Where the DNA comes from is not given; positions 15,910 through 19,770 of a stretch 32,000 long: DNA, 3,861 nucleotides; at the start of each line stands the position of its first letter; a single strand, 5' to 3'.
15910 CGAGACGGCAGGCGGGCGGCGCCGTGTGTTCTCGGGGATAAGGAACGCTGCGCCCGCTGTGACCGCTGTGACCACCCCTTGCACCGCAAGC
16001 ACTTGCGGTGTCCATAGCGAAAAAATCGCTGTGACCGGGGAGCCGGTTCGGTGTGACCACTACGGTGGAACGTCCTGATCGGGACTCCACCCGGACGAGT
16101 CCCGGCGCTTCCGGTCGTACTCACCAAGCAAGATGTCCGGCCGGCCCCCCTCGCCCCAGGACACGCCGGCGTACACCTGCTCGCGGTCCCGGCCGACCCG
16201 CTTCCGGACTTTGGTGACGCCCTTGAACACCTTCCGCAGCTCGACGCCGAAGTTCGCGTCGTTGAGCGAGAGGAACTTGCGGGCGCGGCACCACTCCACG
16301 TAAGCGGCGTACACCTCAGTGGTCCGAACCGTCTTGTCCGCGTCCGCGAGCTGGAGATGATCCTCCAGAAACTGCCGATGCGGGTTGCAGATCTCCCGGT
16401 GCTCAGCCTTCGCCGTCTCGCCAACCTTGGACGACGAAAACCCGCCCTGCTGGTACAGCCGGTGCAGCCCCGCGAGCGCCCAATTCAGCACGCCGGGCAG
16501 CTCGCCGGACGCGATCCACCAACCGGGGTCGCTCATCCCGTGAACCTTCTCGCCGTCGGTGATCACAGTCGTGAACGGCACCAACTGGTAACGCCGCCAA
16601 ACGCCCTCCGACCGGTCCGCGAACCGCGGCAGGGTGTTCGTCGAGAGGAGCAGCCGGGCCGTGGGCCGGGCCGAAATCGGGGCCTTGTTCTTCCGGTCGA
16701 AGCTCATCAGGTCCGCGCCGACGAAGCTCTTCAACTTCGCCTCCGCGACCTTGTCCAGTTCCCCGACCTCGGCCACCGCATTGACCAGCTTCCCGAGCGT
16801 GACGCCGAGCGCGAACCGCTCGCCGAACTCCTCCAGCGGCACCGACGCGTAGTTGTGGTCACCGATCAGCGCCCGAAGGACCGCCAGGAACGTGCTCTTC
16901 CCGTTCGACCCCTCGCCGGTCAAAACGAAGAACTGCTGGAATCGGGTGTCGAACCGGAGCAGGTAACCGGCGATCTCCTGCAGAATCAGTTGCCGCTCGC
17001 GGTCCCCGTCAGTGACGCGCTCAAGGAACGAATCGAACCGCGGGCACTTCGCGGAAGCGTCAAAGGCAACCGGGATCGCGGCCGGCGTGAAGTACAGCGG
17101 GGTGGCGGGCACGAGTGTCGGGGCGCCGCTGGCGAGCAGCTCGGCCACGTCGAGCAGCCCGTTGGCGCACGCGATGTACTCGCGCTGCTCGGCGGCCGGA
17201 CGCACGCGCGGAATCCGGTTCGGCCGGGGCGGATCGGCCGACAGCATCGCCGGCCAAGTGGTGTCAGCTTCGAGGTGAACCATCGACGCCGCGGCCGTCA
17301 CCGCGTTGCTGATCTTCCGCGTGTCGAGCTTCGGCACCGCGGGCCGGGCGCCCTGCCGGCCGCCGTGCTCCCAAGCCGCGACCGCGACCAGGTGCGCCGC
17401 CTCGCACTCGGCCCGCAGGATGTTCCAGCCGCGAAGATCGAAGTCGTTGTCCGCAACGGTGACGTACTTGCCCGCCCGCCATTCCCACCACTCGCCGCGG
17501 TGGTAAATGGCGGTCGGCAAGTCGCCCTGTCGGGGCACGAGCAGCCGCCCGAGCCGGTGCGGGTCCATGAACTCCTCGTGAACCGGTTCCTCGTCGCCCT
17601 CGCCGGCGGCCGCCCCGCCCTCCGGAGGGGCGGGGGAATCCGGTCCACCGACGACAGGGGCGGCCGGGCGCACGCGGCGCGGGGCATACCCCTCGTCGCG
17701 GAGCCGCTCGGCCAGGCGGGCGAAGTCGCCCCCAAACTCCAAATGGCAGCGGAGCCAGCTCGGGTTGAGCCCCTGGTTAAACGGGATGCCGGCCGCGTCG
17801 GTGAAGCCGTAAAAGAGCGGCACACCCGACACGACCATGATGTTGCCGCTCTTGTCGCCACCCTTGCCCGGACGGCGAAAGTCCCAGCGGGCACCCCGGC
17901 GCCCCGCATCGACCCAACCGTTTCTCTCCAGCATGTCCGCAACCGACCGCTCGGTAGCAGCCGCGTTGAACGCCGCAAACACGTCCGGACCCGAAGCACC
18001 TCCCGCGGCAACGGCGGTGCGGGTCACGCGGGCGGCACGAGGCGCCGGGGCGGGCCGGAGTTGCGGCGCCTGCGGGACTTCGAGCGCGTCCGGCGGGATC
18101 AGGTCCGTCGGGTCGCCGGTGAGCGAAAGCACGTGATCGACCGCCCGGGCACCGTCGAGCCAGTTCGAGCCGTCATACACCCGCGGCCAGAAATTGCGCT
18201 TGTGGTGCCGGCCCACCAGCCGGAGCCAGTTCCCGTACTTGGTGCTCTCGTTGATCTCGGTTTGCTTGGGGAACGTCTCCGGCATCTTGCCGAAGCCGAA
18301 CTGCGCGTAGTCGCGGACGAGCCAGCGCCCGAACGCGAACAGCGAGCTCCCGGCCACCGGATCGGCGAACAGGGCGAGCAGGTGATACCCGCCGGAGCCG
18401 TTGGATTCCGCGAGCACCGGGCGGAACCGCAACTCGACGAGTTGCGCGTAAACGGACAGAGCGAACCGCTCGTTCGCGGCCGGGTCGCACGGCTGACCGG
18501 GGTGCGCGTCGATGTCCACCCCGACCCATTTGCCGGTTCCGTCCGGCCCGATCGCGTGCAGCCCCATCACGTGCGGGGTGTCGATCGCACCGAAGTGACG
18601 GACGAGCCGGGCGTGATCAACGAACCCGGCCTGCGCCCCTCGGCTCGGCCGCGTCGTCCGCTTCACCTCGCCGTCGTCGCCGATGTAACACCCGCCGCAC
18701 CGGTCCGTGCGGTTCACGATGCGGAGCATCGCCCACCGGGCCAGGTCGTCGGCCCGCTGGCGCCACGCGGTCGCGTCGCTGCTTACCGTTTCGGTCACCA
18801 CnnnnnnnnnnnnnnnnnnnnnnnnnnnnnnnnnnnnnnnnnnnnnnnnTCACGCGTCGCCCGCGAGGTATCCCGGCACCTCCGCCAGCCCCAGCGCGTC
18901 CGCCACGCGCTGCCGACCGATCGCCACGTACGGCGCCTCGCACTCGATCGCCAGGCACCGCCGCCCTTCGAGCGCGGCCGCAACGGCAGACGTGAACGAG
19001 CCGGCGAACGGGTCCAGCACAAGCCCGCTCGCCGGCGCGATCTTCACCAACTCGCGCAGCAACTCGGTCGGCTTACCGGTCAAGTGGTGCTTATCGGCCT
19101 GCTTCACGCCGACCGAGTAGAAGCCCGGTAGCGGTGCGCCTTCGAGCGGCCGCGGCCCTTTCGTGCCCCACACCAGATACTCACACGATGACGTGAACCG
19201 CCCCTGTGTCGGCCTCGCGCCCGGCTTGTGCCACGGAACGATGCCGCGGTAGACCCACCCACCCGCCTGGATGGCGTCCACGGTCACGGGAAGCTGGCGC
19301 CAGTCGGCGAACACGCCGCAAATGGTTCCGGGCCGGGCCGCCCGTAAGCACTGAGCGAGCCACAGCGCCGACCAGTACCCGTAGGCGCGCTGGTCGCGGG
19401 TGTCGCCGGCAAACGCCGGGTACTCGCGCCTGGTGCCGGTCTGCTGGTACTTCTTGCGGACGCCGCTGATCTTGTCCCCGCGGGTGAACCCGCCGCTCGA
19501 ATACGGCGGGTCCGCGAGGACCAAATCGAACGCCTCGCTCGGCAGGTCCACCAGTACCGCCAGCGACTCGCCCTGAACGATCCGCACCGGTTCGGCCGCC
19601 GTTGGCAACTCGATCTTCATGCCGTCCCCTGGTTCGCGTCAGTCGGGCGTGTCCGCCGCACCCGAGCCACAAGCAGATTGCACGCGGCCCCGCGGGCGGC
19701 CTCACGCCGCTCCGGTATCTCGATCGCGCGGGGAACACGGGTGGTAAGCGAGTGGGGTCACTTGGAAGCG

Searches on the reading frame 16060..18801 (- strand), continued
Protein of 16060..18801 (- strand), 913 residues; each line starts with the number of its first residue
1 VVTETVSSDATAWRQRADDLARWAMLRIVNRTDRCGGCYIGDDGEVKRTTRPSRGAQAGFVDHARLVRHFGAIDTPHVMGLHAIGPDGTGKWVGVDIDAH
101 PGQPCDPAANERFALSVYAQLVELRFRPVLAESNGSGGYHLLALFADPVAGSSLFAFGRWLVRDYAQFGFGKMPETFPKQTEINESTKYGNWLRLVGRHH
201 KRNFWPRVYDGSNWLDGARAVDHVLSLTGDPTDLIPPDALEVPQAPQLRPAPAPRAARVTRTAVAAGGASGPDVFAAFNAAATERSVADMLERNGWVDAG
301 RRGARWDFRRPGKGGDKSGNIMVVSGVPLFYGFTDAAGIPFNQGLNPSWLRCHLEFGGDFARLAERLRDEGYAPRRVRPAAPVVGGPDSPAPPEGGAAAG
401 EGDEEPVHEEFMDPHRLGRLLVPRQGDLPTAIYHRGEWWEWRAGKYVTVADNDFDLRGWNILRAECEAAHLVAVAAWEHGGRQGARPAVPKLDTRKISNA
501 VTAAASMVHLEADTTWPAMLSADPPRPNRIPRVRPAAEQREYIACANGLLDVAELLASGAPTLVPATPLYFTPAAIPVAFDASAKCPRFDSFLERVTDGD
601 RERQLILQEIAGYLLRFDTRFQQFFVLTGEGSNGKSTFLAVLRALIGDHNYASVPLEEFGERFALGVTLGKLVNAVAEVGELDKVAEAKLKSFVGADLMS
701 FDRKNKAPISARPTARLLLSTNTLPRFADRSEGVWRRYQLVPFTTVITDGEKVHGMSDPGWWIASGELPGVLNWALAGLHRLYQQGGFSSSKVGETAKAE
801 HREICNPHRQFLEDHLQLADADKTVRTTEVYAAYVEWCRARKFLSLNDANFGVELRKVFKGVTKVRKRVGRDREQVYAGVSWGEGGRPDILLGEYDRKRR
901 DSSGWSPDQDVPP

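Call 70: predict_structure(alignment_id=A4)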
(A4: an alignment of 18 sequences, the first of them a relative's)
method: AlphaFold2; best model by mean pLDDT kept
length: 912 residues; sequences in the alignment: 18
mean_pLDDT: 80.6   pTM: 0.52
mean pLDDT of the five models: 80.6, 80.4, 71.8, 69.2, 66.1
residues with pLDDT >= 90: 332; 70-90: 416; 50-70: 82; < 50: 82
segments of 3 or more residues with pLDDT < 50: 1-4, 49-58, 241-270, 376-405, 910-912
pLDDT, mean of each block of 10 residues (from residue 1): 61 93 84 53 53 48 87 82 81 86 85 96 94 90 92 92 88 87 60 85 91 94 93 84 35 33 35 83 91 88 85 78 89 72 90 85 85 54 34 36 57 89 90 87 83 87 90 88 84 89 90 79 86 86 92 92 90 89 95 91 95 85 87 90 92 71 71 75 62 75 72 85 67 82 81 86 95 96 91 88 80 91 92 89 82 88 86 91 87 85 63 42
secondary structure, 60 per line:
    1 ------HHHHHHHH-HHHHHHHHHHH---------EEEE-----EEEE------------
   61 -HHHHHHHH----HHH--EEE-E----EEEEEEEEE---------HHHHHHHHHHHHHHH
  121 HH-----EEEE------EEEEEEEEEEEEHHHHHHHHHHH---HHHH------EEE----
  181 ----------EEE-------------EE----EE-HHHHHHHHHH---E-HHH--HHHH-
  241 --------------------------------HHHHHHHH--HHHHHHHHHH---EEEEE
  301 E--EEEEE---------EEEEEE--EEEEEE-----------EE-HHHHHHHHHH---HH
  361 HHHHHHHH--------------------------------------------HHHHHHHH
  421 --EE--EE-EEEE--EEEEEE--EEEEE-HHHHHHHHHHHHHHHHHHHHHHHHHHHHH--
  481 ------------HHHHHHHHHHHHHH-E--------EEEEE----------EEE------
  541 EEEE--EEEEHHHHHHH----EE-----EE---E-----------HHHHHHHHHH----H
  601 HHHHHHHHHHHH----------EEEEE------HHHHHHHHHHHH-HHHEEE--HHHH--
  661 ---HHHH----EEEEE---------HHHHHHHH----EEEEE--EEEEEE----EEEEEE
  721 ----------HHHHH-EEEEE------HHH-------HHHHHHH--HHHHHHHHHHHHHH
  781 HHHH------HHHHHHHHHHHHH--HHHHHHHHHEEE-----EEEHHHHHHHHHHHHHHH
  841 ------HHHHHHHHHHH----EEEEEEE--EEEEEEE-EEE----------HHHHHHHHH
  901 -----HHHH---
elements in order (helices of 4 or more, strands of 3 or more residues): H7-14 H16-26 E36-39 E45-48 H62-69 E79-81 E88-96 H106-122 E128-131 E138-149 H150-160 H164-167 E174-176 E191-193 H216-225 H236-239 H273-280 H283-292 E296-301 E304-308 E318-323 E326-331 H346-355 H359-368 H413-420 E430-433 E436-441 E444-448 H450-478 H493-506 E517-521 E532-534 E541-544 E547-550 H551-557 H586-595 H600-612 E623-627 H634-645 E650-652 H655-658 H664-667 E672-676 H686-693 E698-702 E705-710 E715-720 H731-735 E737-741 H758-764 H767-784 H791-803 H806-814 E815-817 E823-825 H826-840 H847-857 E862-868 E871-877 E879-881 H892-900 H906-909

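Call 72: fold_search(model_id=the predicted structure, library=pdb)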
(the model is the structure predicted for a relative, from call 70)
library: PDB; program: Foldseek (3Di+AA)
matches with E <= 10: 862; with E <= 0.001: 186
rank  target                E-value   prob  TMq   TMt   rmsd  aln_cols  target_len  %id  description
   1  8iqi_A                1.2e-17  1.00  0.31  0.31  29.2      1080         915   11  Structure of Full-Length AsfvPrimPol in Complex-Form (released 2023-07-26)
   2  7ola_C                2.7e-17  1.00  0.35  0.69   5.6       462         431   18  Structure of Primase-Helicase in SaPI5 (released 2022-07-13)
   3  8iqi_C                4.8e-17  1.00  0.33  0.33  31.9      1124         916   10  Structure of Full-Length AsfvPrimPol in Complex-Form (released 2023-07-26)
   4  7ola_A                7.0e-17  1.00  0.35  0.67   5.6       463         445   20  Structure of Primase-Helicase in SaPI5 (released 2022-07-13)
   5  8iqi_B                3.0e-16  1.00  0.35  0.34  33.2      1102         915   11  Structure of Full-Length AsfvPrimPol in Complex-Form (released 2023-07-26)
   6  8iqi_F                4.6e-16  1.00  0.30  0.30  29.6      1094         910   10  Structure of Full-Length AsfvPrimPol in Complex-Form (released 2023-07-26)
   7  7ola_D                8.1e-16  1.00  0.30  0.69   5.7       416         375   18  Structure of Primase-Helicase in SaPI5 (released 2022-07-13)
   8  7ola_B                1.6e-15  1.00  0.33  0.63   7.9       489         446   19  Structure of Primase-Helicase in SaPI5 (released 2022-07-13)
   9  7om0_D                2.0e-15  1.00  0.33  0.62   6.4       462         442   19  Structure of Primase-Helicase in SaPI5 (released 2022-07-13)
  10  7om0_A                1.8e-14  1.00  0.32  0.61   5.9       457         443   18  Structure of Primase-Helicase in SaPI5 (released 2022-07-13)
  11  8iqh_D                2.3e-14  1.00  0.27  0.28  30.9      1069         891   10  Structure of Full-Length AsfvPrimPol in Apo-Form (released 2023-07-26)
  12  8ww7_D                5.1e-14  1.00  0.31  0.31  32.0      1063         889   10  Structure of AMPPNP-Form AsfvPrimPol Dodecamer (released 2025-04-30)
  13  8iqh_H                5.1e-14  1.00  0.28  0.29  30.9      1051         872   10  Structure of Full-Length AsfvPrimPol in Apo-Form (released 2023-07-26)
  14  8iqh_A                5.3e-14  1.00  0.28  0.29  31.3      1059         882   10  Structure of Full-Length AsfvPrimPol in Apo-Form (released 2023-07-26)
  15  8iqh_B                1.1e-13  1.00  0.27  0.28  31.2      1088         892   10  Structure of Full-Length AsfvPrimPol in Apo-Form (released 2023-07-26)
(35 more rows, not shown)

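Call 74: search_dna_similar(query=window:16060-18801:-, collection=phages, mode=protein, max_rows=15)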
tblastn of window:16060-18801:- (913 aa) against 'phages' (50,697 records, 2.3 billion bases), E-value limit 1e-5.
Records with a match: 1554; places in all: 1555; records where one place covers at least 80% of the query: 0.
Best place of each record, by identity: <60% 1554.
By first word of the organism name: Streptococcus 485; Mycobacterium 253; Enterococcus 129; Microbacterium 117; Vibrio 93; Arthrobacter 91; Streptomyces 53; Gordonia 47; Bacteriophage 30; Listeria 22; and 72 more.
By host as written in the record: Mycobacterium smegmatis mc2 155 180; - 123; Streptococcus thermophilus 102; Microbacterium foliorum NRRL B-24224 62; Arthrobacter globiformis B-2979 50; Vibrio lentus 44; Enterococcus faecalis 41; Gordonia terrae 3612 39; and 481 more.
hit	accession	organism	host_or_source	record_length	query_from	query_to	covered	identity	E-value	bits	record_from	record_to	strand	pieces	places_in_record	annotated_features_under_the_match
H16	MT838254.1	Bacteriophage sp.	human fecal samples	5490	543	885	38%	31.1%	2e-30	136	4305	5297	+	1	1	record has no annotation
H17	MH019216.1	Streptomyces phage Wentworth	Streptomyces griseus ATCC 10137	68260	410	847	48%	23.9%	2e-23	113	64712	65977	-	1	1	102: DNA primase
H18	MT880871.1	Staphylococcus phage PI-Sepi-HH2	Staphylococcus epidermidis HD21-2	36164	537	878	37%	30.0%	3e-36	155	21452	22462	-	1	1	hypothetical protein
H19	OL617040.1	Flyfo podovirus Tbat2_2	Pteropus tonganus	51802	543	880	37%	30.2%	4e-33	145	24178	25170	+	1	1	hypothetical protein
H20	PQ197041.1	Morganella phage Henu15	Morganella morganii JX1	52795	543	880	37%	30.2%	4e-33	145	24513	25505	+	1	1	hypothetical protein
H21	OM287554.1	Alteromonas phage vB_AmaS-R9Y1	Alteromonas macleodii ATCC 27126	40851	541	883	38%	29.4%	6e-28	128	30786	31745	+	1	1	primase/helicase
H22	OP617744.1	Klebsiella phage KP13-27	Klebsiella pneumoniae KP13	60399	542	892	38%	28.6%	2e-34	149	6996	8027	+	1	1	hypothetical protein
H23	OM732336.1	Alteromonas phage vB_AmaS-R9Y2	Alteromonas macleodii ATCC 27126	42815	541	883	38%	29.1%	3e-27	126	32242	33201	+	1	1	primase/helicase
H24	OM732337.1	Alteromonas phage vB_AmaS-R9Y3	Alteromonas macleodii ATCC 27126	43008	541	883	38%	29.1%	3e-27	126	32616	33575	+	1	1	primase/helicase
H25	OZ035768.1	Sashavirus 536P12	-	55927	542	869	36%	30.0%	5e-34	147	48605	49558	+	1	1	record has no annotation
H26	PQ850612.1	Escherichia phage KarinMuster_Bas82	Escherichia coli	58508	542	869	36%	30.0%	9e-34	147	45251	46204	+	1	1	DNA primase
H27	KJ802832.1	Salmonella phage 9NA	Salmonella enterica serovar Typhiurium ...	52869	542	880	37%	29.0%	2e-33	145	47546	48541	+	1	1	putative P4 family primase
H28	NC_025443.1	Salmonella phage 9NA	Salmonella enterica serovar Typhiurium ...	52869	542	880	37%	29.0%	2e-33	145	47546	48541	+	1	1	DNA primase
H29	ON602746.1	Klebsiella phage VLCpiS10a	Klebsiella pneumoniae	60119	542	880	37%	29.0%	7e-33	144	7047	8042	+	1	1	DNA primase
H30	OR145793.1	Klebsiella phage Kpn BU9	Klebsiella pneumoniae BU9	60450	542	880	37%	29.0%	1e-32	143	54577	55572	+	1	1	DNA primase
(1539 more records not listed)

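Call 80: get_annotated_region(hit=H27, flank=1500)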
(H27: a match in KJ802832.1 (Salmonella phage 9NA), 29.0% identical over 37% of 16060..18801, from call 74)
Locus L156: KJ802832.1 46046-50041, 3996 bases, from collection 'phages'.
description: Salmonella phage 9NA, complete genome.
organism: Salmonella phage 9NA (NCBI taxid 1113547)
taxonomy: Viruses; Duplodnaviria; Heunggongvirae; Uroviricota; Caudoviricetes; Nonanavirus; Nonanavirus nv9NA
host: Salmonella enterica serovar Typhiurium strain LT2; source: -; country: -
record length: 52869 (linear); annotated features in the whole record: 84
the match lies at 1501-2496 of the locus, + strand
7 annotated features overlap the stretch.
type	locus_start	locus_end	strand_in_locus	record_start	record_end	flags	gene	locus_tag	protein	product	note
CDS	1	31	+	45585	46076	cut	-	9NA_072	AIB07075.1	hypothetical protein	gp72 hypothetical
CDS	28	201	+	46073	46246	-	-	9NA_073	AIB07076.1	hypothetical protein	gp73 hypothetical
CDS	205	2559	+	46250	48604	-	-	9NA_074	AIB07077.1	putative P4 family primase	gp74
CDS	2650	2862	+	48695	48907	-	-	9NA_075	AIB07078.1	hypothetical protein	gp75 hypothetical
CDS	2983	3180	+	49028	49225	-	-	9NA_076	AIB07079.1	hypothetical protein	gp76 hypothetical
CDS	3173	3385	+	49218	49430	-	-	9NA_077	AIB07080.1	hypothetical protein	gp77 hypothetical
CDS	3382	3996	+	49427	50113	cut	-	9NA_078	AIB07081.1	putative C-5 cytosine DNA methylase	gp78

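Call 83: search_protein_families(library=ncbifam, proteins=[window:16060-18801:-], max_evalue=0.01)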
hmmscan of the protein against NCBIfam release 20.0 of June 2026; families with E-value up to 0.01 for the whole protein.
window:16060-18801:- (913 aa): 3 families
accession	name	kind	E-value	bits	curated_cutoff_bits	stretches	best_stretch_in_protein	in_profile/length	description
TIGR01613.1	primase_Cterm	subfamily_domain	5.7e-54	183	108.7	1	563-845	17-298/304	phage/plasmid primase, P4 family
NF011296.0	PRK14709.1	subfamily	1.5e-30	106.3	613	1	578-871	161-452/469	hypothetical protein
NF005477.0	PRK07078.1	subfamily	8.6e-24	83.7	1014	1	583-842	452-710/759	hypothetical protein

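Call 85: find_encoding_contigs(protein=P0014, flank=1500, max_places=1)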
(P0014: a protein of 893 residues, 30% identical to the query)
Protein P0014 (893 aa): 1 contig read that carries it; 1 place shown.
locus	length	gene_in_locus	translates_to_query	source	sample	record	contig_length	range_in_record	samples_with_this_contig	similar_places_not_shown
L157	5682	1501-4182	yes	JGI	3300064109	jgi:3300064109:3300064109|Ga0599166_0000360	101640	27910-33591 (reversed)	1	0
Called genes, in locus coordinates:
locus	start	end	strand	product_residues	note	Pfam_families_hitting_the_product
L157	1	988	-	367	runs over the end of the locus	-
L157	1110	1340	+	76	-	PF12728:HTH_17 (weak)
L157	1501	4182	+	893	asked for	PF22548:AEP-TOTE (weak), PF08706:D5_N, PF19263:DUF5906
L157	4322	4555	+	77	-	-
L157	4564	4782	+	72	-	-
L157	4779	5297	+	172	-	-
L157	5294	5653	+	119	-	-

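Call 86: find_encoding_contigs(protein=P0017, flank=1500, max_places=1)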
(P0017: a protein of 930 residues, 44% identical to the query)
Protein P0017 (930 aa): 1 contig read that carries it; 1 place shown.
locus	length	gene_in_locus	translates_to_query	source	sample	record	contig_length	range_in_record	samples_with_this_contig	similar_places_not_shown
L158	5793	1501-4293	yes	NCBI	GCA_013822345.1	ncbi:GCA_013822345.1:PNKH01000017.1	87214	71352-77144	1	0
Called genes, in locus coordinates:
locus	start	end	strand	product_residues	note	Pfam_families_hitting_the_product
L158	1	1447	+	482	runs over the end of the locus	-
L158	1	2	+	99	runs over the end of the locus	-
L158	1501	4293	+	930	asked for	PF22548:AEP-TOTE, PF08706:D5_N, PF19263:DUF5906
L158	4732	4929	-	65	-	-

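Call 87: find_encoding_contigs(protein=P0019, flank=1500, max_places=1)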
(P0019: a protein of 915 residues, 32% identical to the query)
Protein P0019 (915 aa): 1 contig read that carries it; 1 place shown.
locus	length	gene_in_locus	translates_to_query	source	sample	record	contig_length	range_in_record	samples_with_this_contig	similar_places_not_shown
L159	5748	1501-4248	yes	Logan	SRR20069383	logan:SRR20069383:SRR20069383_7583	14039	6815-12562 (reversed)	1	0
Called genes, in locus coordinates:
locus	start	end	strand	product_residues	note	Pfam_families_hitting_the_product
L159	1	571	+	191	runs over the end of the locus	-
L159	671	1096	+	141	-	PF12843:QSregVF_b (weak)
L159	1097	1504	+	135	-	-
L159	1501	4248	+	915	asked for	PF08706:D5_N, PF19263:DUF5906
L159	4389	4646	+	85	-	-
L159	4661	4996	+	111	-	PF01844:HNH (weak)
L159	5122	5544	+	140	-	-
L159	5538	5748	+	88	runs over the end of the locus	-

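Call 88: find_encoding_contigs(protein=P0022, flank=1500, max_places=1)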
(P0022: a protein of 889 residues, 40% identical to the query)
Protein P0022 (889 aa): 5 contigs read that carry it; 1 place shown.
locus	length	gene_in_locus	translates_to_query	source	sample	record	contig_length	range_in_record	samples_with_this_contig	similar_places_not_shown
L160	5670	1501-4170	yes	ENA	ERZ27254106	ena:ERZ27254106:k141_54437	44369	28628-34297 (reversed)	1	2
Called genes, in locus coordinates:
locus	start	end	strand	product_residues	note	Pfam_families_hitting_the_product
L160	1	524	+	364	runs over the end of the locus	-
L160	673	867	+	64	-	-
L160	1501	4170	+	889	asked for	-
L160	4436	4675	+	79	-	PF01381:HTH_3 (weak)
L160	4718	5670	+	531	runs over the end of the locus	PF00589:Phage_integrase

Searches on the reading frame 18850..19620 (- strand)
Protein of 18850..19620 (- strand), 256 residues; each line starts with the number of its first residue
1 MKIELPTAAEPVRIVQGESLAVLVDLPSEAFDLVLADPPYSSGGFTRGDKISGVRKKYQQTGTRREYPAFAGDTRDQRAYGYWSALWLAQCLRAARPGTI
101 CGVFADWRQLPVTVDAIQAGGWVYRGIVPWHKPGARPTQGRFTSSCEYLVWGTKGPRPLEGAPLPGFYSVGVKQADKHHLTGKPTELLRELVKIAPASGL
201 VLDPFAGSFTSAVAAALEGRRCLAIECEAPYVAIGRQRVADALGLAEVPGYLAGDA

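Call 9: search_protein_families(library=pfam, proteins=[window:18850-19620:-], max_evalue=0.01)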
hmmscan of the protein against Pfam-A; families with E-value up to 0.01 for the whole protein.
window:18850-19620:- (256 aa): 1 family
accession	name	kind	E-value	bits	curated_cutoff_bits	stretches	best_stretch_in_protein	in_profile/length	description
PF01555.25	N6_N4_Mtase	-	2.2e-18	67.5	26.7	2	173-234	156-218/221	DNA methylase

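Call 10: search_protein_families(library=phrogs, proteins=[window:18850-19620:-], max_evalue=0.001)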
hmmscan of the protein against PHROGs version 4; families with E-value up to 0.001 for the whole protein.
window:18850-19620:- (256 aa): 10 families
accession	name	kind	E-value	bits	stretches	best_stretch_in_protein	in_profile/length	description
phrog_67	-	other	3.3e-51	176.2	1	10-244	122-348/743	DNA methyltransferase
phrog_3008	-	other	1e-13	52.2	1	170-243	141-215/244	DNA methyltransferase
phrog_498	-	other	1.4e-13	51.2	1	28-245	220-426/633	DNA methyltransferase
phrog_8769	-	other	5.7e-08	33.5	1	189-239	2-53/71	methyltransferase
phrog_18293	-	other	8.2e-08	33.2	1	173-241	40-109/119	methyltransferase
phrog_12517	-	unknown function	9.1e-08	32.6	1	196-256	104-167/316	-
phrog_23148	-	unknown function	2e-07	32.2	1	173-242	79-149/165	-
phrog_6025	-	other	3e-07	31.2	1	8-50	8-51/192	DNA methyltransferase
phrog_23085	-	unknown function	6.7e-06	26.8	1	174-238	39-104/138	-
phrog_6952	-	other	0.0005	21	1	178-232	113-168/181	DNA methyltransferase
